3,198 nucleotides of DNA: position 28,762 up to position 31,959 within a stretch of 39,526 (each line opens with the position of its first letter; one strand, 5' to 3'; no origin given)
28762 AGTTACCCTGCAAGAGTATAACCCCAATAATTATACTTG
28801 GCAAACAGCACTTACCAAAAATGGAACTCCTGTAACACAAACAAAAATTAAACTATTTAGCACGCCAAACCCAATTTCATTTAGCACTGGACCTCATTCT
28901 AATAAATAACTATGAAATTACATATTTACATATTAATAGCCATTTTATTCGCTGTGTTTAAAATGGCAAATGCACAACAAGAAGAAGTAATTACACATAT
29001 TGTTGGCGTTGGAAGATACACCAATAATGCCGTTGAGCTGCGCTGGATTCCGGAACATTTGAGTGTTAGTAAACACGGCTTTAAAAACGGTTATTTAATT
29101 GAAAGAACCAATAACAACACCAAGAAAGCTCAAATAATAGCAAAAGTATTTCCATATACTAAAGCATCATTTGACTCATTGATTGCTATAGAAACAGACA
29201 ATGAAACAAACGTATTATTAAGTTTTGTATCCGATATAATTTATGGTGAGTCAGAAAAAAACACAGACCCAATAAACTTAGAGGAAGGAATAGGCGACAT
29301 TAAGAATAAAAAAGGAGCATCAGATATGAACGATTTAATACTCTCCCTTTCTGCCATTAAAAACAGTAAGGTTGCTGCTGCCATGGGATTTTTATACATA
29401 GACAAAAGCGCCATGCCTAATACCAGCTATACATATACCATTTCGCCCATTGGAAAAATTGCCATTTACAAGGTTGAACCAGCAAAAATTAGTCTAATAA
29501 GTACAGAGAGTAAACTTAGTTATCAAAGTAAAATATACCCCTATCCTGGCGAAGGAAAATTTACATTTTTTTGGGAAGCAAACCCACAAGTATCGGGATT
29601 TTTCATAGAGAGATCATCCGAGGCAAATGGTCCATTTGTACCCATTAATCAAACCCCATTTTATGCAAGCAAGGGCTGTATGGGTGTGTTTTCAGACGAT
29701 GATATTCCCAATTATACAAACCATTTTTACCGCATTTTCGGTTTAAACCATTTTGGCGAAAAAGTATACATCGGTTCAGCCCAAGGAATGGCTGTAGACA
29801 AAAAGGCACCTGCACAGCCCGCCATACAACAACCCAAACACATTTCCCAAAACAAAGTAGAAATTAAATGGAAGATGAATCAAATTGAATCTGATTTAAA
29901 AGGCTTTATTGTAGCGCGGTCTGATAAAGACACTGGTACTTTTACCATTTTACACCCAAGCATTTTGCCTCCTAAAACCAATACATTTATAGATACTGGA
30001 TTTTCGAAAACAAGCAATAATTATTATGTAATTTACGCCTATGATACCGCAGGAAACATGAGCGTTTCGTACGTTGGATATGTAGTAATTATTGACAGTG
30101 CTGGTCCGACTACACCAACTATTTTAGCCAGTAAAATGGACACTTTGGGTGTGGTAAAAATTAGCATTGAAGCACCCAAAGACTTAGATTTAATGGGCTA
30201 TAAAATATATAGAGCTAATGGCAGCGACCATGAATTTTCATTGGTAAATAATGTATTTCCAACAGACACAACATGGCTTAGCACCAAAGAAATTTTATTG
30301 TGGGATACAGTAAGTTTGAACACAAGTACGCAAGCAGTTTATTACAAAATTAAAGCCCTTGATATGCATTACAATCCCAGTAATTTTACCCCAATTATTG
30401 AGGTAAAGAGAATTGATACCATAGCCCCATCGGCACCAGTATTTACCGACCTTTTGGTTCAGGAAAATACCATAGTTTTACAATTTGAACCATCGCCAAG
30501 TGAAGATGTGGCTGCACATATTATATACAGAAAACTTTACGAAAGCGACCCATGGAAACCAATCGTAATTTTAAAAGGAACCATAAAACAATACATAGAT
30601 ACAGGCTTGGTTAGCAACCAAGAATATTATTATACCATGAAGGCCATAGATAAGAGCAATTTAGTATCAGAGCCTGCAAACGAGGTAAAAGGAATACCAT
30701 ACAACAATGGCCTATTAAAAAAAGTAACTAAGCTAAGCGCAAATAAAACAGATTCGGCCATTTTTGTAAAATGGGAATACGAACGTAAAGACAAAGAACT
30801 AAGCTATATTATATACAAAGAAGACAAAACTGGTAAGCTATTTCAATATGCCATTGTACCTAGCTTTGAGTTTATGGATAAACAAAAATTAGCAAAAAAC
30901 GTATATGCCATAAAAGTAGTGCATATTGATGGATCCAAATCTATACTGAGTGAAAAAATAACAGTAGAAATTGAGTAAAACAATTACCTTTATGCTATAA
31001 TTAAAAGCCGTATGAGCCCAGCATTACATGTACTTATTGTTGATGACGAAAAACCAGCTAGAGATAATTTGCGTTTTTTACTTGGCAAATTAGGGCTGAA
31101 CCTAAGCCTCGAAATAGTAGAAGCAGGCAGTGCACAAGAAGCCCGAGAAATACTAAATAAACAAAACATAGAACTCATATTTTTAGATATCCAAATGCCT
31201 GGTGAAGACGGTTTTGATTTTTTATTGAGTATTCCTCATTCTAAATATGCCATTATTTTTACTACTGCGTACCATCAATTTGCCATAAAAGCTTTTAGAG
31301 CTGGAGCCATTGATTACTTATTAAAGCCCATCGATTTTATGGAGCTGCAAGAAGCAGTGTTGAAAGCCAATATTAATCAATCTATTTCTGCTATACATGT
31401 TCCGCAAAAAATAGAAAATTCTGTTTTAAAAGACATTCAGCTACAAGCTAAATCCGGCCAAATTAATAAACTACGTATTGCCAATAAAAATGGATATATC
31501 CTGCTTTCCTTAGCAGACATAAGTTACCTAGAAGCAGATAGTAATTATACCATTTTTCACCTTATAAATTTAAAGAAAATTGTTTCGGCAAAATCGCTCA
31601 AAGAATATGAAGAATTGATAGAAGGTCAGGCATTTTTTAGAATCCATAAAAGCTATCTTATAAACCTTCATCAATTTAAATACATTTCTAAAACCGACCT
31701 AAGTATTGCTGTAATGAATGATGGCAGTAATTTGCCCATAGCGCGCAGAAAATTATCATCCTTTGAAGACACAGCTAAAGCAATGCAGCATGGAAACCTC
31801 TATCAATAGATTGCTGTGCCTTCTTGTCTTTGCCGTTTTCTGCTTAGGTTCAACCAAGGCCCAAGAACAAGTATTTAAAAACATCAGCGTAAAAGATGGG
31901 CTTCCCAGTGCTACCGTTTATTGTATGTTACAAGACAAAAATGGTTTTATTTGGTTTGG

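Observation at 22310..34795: Candidate uncharacterised envelope or cell-surface system: OM barrel + 1624-aa orphan protein + 6xFN3 protein, co-transcribed with its own LytTR two-component pair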

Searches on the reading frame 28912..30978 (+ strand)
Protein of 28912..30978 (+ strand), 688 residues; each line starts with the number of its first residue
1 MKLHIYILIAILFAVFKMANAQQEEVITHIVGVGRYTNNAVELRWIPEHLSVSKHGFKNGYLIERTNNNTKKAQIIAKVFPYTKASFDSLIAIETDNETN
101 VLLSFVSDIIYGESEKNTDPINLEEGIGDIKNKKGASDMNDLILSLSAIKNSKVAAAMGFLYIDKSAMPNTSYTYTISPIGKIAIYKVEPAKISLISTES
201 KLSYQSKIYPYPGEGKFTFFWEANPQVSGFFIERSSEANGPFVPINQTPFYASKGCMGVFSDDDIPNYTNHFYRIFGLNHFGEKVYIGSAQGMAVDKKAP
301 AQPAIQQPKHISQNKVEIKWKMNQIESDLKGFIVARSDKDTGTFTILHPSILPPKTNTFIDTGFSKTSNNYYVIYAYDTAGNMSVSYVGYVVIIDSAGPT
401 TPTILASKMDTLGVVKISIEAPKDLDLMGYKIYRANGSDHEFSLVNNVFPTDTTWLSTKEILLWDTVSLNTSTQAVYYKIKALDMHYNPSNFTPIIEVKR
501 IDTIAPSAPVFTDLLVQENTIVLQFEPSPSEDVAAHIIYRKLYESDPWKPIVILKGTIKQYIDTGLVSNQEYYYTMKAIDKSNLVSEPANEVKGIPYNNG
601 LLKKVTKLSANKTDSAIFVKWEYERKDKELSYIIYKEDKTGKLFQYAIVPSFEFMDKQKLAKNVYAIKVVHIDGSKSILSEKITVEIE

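Call 4: search_protein_families(library=pfam, proteins=[window:28912-30978:+], max_evalue=0.01)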
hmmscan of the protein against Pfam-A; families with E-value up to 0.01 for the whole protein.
window:28912-30978:+ (688 aa): 1 family
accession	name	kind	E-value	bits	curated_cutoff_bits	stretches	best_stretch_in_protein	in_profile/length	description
PF00041.27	fn3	-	0.00038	21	25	0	310-382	10-74/84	Fibronectin type III domain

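Call 5: search_protein_families(library=ncbifam, proteins=[window:28912-30978:+], max_evalue=1)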
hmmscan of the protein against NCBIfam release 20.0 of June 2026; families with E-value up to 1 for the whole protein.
window:28912-30978:+ (688 aa): 2 families
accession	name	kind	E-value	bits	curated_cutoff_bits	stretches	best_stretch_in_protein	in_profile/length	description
NF041611.1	exoglucan_CbhB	equivalog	2.5e-13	49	1950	2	394-589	701-879/997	exoglucanase CbhB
NF045522.1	MXAN_2561_fam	equivalog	0.031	13.8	150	1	501-598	164-260/304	MXAN_2561 family MXYO-CTERM-anchored protein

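Call 84: search_protein_families(library=phrogs, proteins=[window:28912-30978:+], max_evalue=0.01)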
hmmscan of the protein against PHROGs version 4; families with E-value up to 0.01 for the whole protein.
window:28912-30978:+ (688 aa): 2 families
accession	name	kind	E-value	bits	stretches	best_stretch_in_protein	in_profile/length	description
phrog_33719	-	unknown function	0.001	18.9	1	302-579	280-531/636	-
phrog_31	-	tail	0.0029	16.4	0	503-597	965-1063/1565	central tail fiber J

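Call 90: search_solved_structures(query=window:28912-30978:+, max_evalue=0.01)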
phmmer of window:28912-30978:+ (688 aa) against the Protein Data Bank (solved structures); distinct sequences matched with E-value up to 0.01: 0.

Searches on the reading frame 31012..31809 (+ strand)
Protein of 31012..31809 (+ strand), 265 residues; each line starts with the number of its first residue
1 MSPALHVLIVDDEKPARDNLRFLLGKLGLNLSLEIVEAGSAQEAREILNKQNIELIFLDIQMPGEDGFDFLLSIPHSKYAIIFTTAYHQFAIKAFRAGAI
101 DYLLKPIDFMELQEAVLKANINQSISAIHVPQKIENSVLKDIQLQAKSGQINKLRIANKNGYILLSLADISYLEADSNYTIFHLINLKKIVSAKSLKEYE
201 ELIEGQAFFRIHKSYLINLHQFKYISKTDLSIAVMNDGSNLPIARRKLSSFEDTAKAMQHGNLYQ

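Call 4: search_protein_families(library=pfam, proteins=[window:31012-31809:+], max_evalue=0.01)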
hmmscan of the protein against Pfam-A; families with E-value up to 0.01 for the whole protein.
window:31012-31809:+ (265 aa): 2 families
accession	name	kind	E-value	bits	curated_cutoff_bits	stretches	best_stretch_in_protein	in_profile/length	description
PF00072.30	Response_reg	-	5.6e-22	78.5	30.2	1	7-116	1-110/111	Response regulator receiver domain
PF04397.21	LytTR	-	5.7e-17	62.2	22.6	1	162-253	3-95/98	LytTr DNA-binding domain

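Call 5: search_protein_families(library=ncbifam, proteins=[window:31012-31809:+], max_evalue=1)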
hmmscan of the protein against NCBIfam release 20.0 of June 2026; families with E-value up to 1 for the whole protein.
window:31012-31809:+ (265 aa): 92 families (the best 25 are shown)
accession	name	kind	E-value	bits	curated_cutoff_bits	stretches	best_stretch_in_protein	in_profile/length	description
NF008677.0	PRK11697.1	equivalog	7.1e-35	120.5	246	1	5-253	2-233/238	two-component system response regulator BtsR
NF010684.1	PRK14084.1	equivalog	8.8e-30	104.3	375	1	6-226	2-221/254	response regulator transcription factor LytR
NF008469.0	PRK11361.1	equivalog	5.2e-15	55.1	714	1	1-125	1-125/461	acetoacetate metabolism transcriptional regulator AtoC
TIGR01818.1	ntrC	equivalog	8.2e-14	51.2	558.6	1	7-123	1-117/463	nitrogen regulation protein NR(I)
NF006900.1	PRK09390.1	equivalog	1.2e-13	51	255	1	1-140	1-138/203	response regulator FixJ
NF001965.0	PRK00742.1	subfamily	5.2e-13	48.9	293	1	5-133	4-135/357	chemotaxis-specific protein-glutamate methyltransferase CheB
NF040534.1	resp_reg_YycF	equivalog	2.7e-12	46.4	340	1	6-152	2-148/231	response regulator YycF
NF008034.0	PRK10766.1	equivalog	2.8e-12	46.6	275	1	5-173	3-168/231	two-component system response regulator TorR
NF053854.1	RespRegPhoBBctds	equivalog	3.8e-12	46.1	270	1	7-152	1-150/225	two-component system response regulator PhoB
NF045944.1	ResRegRpaBCyano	equivalog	4.3e-12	45.9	330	1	8-173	1-162/229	response regulator transcription factor RpaB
NF040749.1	tetrathio_RR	equivalog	4.5e-12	46.1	290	1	8-128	3-122/191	tetrathionate respiration response regulator TtrR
NF007689.0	PRK10365.1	equivalog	5.4e-12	45.2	760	1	5-124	6-125/441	sigma-54-dependent response regulator transcription factor ZraR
TIGR01387.1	cztR_silR_copR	subfamily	5.5e-12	45.8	279.2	1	7-143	1-136/218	heavy metal response regulator transcription factor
NF049963.1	RespRegFlgRCampy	domain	6.9e-12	45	750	1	6-159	2-152/429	fla regulon two-component system response regulator FlgR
NF033117.2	vanR_ACDEGLN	exception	2.8e-11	43.4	350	1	7-127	1-119/226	VanR-ABDEGLN family response regulator transcription factor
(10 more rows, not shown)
